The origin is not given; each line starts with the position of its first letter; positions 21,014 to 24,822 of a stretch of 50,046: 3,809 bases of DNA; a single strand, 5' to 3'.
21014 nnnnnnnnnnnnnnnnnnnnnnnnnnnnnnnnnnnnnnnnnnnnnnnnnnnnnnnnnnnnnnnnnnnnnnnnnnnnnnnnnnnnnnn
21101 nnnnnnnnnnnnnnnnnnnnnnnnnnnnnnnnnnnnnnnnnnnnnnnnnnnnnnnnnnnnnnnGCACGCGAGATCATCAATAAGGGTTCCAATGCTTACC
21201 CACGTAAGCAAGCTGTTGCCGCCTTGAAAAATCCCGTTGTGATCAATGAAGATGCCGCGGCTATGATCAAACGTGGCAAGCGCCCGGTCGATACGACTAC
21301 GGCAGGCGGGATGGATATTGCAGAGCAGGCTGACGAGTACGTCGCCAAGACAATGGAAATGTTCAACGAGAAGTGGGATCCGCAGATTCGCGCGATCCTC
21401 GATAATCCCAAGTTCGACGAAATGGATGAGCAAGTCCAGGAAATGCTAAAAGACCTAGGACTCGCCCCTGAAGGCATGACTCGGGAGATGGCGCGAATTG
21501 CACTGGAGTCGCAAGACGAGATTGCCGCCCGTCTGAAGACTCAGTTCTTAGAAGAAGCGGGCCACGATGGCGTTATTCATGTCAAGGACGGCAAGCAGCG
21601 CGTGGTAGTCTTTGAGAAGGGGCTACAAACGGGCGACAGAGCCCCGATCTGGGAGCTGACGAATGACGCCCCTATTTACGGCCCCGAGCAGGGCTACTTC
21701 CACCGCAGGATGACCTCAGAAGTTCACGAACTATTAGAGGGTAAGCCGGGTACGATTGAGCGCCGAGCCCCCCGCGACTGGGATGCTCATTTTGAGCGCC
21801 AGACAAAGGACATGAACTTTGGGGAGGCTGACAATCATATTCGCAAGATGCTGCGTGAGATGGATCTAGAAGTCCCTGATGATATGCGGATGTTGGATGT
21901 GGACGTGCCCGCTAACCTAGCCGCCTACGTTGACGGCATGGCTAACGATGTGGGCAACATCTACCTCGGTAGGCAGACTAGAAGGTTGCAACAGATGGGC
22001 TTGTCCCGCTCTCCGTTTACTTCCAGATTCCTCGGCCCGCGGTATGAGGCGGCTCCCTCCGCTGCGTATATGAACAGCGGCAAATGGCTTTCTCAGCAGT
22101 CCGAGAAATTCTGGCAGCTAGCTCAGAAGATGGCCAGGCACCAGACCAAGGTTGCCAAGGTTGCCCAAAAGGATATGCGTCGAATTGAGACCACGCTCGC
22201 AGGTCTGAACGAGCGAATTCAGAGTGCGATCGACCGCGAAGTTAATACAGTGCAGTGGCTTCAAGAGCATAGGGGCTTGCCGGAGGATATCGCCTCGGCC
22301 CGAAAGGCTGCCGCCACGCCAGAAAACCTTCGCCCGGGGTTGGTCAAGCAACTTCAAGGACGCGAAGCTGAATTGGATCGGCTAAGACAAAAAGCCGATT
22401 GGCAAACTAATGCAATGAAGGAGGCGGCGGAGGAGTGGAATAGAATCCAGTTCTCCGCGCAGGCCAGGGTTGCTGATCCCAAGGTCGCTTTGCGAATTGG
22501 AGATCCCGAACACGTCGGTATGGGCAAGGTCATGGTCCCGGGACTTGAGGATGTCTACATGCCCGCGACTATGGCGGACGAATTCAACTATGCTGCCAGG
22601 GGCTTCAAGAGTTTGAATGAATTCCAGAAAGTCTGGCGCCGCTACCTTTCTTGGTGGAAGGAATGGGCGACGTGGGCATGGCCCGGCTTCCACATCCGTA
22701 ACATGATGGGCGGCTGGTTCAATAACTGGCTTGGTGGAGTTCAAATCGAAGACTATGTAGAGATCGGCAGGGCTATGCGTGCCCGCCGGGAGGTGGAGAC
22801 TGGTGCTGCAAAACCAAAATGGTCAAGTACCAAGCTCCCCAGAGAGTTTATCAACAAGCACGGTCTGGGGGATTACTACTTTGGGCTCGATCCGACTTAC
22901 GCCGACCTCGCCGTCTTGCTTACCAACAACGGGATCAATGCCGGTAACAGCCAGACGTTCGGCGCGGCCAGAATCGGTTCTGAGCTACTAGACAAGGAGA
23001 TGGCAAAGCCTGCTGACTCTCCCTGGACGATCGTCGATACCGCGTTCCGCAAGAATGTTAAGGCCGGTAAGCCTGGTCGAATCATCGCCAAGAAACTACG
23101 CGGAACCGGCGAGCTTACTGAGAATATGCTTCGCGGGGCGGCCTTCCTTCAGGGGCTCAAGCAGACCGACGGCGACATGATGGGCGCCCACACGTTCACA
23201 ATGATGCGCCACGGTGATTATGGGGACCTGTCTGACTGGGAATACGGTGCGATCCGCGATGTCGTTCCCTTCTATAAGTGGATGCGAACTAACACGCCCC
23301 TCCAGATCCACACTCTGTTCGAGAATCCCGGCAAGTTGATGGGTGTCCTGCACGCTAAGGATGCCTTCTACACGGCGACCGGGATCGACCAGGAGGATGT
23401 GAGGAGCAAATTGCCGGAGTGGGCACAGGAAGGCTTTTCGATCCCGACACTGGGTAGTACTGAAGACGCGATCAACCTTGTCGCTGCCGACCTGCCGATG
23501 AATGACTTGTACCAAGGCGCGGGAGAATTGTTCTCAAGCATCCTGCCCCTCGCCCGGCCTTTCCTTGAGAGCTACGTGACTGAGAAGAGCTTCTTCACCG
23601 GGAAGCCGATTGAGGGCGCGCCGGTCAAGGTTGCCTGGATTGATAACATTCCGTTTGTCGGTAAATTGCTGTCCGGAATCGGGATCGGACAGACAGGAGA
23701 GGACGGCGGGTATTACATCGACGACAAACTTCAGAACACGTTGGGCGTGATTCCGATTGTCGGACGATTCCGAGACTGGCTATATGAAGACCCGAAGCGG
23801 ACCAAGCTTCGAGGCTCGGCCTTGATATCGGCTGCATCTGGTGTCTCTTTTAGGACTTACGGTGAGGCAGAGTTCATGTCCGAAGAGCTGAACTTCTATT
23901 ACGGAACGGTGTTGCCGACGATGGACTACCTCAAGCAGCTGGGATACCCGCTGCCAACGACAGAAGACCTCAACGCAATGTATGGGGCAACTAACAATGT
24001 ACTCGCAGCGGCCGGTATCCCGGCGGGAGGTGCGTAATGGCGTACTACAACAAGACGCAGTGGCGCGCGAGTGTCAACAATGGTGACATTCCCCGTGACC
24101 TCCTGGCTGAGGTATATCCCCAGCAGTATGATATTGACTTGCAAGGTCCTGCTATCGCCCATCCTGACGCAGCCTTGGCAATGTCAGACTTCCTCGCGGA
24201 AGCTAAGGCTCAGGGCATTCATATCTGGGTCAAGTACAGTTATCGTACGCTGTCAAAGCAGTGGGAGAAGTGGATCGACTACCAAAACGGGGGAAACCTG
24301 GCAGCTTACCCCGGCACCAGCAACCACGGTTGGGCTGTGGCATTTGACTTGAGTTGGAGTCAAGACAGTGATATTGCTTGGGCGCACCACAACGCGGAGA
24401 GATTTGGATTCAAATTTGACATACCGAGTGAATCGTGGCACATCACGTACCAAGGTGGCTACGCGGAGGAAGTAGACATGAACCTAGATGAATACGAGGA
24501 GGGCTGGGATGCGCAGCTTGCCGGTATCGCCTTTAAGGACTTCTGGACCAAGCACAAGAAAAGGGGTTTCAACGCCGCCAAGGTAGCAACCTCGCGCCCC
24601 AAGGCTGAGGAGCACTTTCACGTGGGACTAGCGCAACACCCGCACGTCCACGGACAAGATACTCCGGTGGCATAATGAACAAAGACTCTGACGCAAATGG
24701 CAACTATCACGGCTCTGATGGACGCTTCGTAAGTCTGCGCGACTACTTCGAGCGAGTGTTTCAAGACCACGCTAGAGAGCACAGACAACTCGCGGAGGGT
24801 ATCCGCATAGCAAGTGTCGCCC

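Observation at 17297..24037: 2,246-aa ejection-position virion protein carries GNAT-like and ParB/Srx-like (DGHHR) modules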

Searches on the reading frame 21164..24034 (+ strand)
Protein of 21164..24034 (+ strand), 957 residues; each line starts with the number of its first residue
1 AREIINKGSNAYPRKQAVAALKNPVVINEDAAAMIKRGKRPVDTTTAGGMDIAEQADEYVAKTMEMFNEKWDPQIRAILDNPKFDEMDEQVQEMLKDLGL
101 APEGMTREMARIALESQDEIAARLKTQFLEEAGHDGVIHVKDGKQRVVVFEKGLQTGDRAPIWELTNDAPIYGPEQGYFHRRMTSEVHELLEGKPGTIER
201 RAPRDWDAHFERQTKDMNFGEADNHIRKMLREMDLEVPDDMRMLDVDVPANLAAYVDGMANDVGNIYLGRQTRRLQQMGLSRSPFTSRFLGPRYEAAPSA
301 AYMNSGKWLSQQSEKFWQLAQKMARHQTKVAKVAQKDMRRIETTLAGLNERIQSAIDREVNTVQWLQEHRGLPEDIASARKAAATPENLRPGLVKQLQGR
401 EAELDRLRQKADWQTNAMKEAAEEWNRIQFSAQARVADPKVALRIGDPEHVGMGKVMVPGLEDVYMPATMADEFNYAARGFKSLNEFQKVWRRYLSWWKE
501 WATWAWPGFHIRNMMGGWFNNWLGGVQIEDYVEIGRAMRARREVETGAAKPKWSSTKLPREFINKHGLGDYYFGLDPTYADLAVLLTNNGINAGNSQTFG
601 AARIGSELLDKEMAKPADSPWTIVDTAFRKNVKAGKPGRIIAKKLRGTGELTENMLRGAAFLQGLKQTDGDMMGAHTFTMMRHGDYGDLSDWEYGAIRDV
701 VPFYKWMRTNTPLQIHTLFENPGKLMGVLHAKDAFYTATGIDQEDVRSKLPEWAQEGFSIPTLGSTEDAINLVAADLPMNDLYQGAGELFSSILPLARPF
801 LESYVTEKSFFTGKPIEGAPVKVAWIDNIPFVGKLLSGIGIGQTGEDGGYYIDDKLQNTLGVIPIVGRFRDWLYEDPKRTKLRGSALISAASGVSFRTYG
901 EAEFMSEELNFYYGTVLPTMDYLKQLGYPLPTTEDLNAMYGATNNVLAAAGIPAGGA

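Call 44: predict_structure(alignment_id=A7)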
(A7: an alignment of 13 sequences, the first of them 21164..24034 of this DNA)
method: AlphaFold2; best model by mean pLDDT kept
length: 957 residues; sequences in the alignment: 13
mean_pLDDT: 56.4   pTM: 0.31
mean pLDDT of the five models: 56.4, 54.8, 52.3, 51.6, 48.2
residues with pLDDT >= 90: 3; 70-90: 254; 50-70: 340; < 50: 360
segments of 3 or more residues with pLDDT < 50: 1-20, 152-179, 194-198, 258-304, 429-453, 463-467, 618-621, 630-637, 693-731, 750-811, 860-924, 926-957
pLDDT, mean of each block of 10 residues (from residue 1): 34 35 73 70 65 77 72 65 61 63 55 61 71 74 58 38 29 37 76 53 68 69 83 80 70 51 43 45 37 33 46 56 60 70 78 75 73 70 66 77 75 63 52 31 31 51 49 60 55 56 53 57 69 86 81 87 84 83 82 60 58 51 51 49 63 79 83 71 55 44 38 36 41 50 55 44 39 35 32 35 44 54 65 59 72 60 35 37 35 29 35 42 43 39 40 30
secondary structure, 60 per line:
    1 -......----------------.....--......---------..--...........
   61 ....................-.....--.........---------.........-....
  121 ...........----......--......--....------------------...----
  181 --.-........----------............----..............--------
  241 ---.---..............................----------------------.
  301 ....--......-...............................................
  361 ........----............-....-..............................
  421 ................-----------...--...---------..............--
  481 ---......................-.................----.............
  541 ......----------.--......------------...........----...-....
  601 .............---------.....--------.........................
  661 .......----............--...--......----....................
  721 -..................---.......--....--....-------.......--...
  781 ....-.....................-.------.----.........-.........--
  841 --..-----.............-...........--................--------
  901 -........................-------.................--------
elements in order (helices of 4 or more, strands of 3 or more residues): H2-7 E24-28 H31-36 H52-80 H82-86 H89-97 H107-115 H117-131 E136-141 E144-149 H152-155 H185-192 H203-214 H219-232 H248-277 H300-304 H307-312 H314-368 H373-384 H386-389 H391-436 E453-455 E465-467 H468-478 H484-505 H507-523 H528-546 H560-565 H579-588 H597-613 H623-627 H636-667 H672-683 H691-696 H701-720 H722-739 H743-749 H752-755 E758-761 E772-775 H778-784 H786-806 E820-823 H824-828 H830-838 E850-853 H854-862 H864-874 H877-892 H902-925 H933-949

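Call 48: fold_search(model_id=the predicted structure, library=pdb)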
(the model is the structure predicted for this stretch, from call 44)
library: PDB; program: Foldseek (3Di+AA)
matches with E <= 10: 193; with E <= 0.001: 0
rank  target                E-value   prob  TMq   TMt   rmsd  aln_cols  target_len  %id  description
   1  7o3x_A                5.4e-01  0.99  0.12  0.44   8.5       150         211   13  Structural basis for VIPP1 oligomerization and maintenance of thylakoid membrane integrity (released 2021-06-30)
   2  7o3w_A                1.0e+00  0.98  0.12  0.44   8.7       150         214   13  Structural basis for VIPP1 oligomerization and maintenance of thylakoid membrane integrity (released 2021-06-30)
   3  6b87_A                1.2e+00  1.00  0.09  0.70   3.5       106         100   14  Crystal structure of transmembrane protein TMHC2_E (released 2018-03-14)
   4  9g2x_A                1.4e+00  0.10  0.07  0.11  30.7       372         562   12  Cryo-EM structure of IrtAB in outward-occluded state in presence of mycobactin under turnover conditions in LMNG (released 2024-12-18)
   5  7x0z_B                1.7e+00  0.12  0.09  0.14  30.1       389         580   12  Cryo-EM structure of human ABCD1 E630Q in the presence of ATP and Magnesium in outward-facing state (released 2023-03-22)
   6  7yrq_B                1.8e+00  0.09  0.09  0.12  31.9       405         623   11  Cryo-EM structure of human Peroxisomal ABC Transporter ABCD1 (released 2023-03-22)
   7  9g37_A                1.9e+00  0.10  0.07  0.12  31.5       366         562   12  Cryo-EM structure of IrtAB 3xHtoA mutant in outward-occluded state in presence of mycobactin under turnover conditions (released 2024-12-18)
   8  9g2r_F                1.9e+00  0.08  0.06  0.17  40.4       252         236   13  Endophilin B1 dimers bound to nanodiscs (released 2024-08-07)
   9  7o3x_B                2.1e+00  0.92  0.11  0.42   7.1       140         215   15  Structural basis for VIPP1 oligomerization and maintenance of thylakoid membrane integrity (released 2021-06-30)
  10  6zbf_D                2.2e+00  0.20  0.09  0.26  35.9       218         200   10  Merozoite surface protein 1 (MSP-1) from Plasmodium falciparum, alternative conformation 3 (released 2021-05-19)
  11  5nnv_B                2.3e+00  0.47  0.10  0.33  13.9       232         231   14  Structure of a Bacillus subtilis Smc coiled coil middle fragment (released 2017-06-21)
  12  7p5j_A                2.3e+00  0.07  0.06  0.13  37.7       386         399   12  Cryo-EM structure of human TTYH1 in GDN (released 2021-08-11)
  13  9drl_A                2.3e+00  0.05  0.07  0.13  29.8       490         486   14  Cryo-EM structure of the T33-549 tetrahedral cage (released 2025-08-06)
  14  6b87_B                2.5e+00  0.98  0.09  0.72   3.7       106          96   13  Crystal structure of transmembrane protein TMHC2_E (released 2018-03-14)
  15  6zvs_A                2.5e+00  0.92  0.10  0.55   6.1       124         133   12  C12 symmetry: Bacterial Vipp1 and PspA are members of the ancient ESCRT-III membrane-remodeling superfamily. (released 2021-08-04)
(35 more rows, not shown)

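Call 69: fold_search(model_id=the predicted structure, library=viral)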
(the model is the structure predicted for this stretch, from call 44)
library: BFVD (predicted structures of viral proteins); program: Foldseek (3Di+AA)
matches with E <= 10: 390; with E <= 0.001: 4
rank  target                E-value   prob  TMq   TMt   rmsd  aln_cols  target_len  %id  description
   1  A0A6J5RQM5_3          6.5e-10  1.00  0.15  0.15  38.8      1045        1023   16  Large polyvalent protein associated domain-containing protein [uncultured Caudovirales phage]
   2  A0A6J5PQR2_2          2.7e-08  1.00  0.15  0.16  38.5      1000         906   16  Large polyvalent protein associated domain-containing protein [uncultured Caudovirales phage]
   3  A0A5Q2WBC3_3          7.7e-08  1.00  0.16  0.15  36.6       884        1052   16  (no name in the UniProt tables at hand)
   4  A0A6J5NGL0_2          1.8e-07  1.00  0.12  0.12  35.8       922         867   15  Large polyvalent protein associated domain-containing protein [uncultured Caudovirales phage]
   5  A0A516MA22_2          1.9e-03  0.60  0.13  0.10  48.9      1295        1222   12  (no name in the UniProt tables at hand)
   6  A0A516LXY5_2          2.1e-03  0.57  0.12  0.10  40.9      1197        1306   12  (no name in the UniProt tables at hand)
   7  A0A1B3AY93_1          4.3e-03  0.41  0.10  0.07  54.4      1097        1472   12  Tape measure protein [Gordonia phage Bantam]
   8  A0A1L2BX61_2          2.4e-02  0.14  0.08  0.07  35.2      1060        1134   11  Tape measure protein [Nodularia phage vB_NpeS-2AV2]
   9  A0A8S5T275            3.9e-02  0.60  0.12  0.20  31.8       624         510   12  Tail tape measure (Fragment) [Siphoviridae sp. ctnR15]
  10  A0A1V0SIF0            6.5e-02  0.51  0.09  0.17  49.8       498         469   10  Uncharacterized protein [Klosneuvirus KNV1]
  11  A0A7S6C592            6.5e-02  0.25  0.09  0.08  39.5       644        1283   12  (no name in the UniProt tables at hand)
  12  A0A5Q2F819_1          9.0e-02  0.08  0.08  0.08  48.4      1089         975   12  Tape measure protein [Gordonia phage Sixama]
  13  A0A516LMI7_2          9.4e-02  0.18  0.07  0.05  39.8       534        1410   14  (no name in the UniProt tables at hand)
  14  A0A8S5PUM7            1.1e-01  0.12  0.07  0.08  29.7       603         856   11  Minor tail protein (Fragment) [Caudovirales sp. ctcLF7]
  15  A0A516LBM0            1.2e-01  0.20  0.10  0.12  37.8       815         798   12  (no name in the UniProt tables at hand)
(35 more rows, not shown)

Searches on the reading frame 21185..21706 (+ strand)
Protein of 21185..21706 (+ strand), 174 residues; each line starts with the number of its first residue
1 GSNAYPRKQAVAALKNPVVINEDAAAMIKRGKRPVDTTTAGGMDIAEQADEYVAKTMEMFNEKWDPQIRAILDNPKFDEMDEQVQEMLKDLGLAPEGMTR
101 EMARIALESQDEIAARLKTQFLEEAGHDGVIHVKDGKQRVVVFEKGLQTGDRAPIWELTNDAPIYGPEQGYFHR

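Call 59: search_protein_families(library=pfam, proteins=[window:21185-21706:+], max_evalue=10)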
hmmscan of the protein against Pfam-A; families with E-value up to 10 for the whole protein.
seq(174 aa): 5 families
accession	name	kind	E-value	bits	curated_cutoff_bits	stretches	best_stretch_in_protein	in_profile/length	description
PF08542.16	Rep_fac_C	-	0.0033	18.2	23.6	1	73-126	14-66/88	Replication factor C C-terminal domain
PF19753.4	DUF6240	-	0.0081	16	26.6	1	56-113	101-160/276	Family of unknown function (DUF6240)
PF23931.1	Terminase_6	-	0.12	13.3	27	1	45-100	26-71/96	Terminase small subunit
PF17944.6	Arg_decarbox_C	-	0.14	13.1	23.3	1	84-124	1-40/51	Arginine decarboxylase C-terminal helical extension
PF07835.17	COX4_pro_2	-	0.27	11.9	22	1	38-52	7-21/46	Bacterial aa3 type cytochrome c oxidase subunit IV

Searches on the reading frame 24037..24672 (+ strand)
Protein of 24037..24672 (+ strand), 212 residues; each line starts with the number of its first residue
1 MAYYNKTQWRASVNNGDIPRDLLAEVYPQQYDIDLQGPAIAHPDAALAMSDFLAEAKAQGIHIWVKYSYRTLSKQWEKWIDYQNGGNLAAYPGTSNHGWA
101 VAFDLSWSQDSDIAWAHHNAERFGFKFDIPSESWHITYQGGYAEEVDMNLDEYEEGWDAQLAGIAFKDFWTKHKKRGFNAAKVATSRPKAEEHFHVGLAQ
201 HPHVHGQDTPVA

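Call 6: search_protein_families(library=phrogs, proteins=[window:24037-24672:+], max_evalue=0.001)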
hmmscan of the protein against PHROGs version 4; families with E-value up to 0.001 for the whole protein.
window:24037-24672:+ (212 aa): 3 families
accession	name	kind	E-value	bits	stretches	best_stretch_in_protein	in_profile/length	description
phrog_16823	-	tail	1.2e-16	60.4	1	14-143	926-1056/1948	tail length tape measure protein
phrog_5115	-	moron, auxiliary metabolic gene and host takeover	0.0005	20.4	1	51-123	26-92/283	ferredoxin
phrog_6523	-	lysis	0.00067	20.5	1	49-115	25-92/255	endolysin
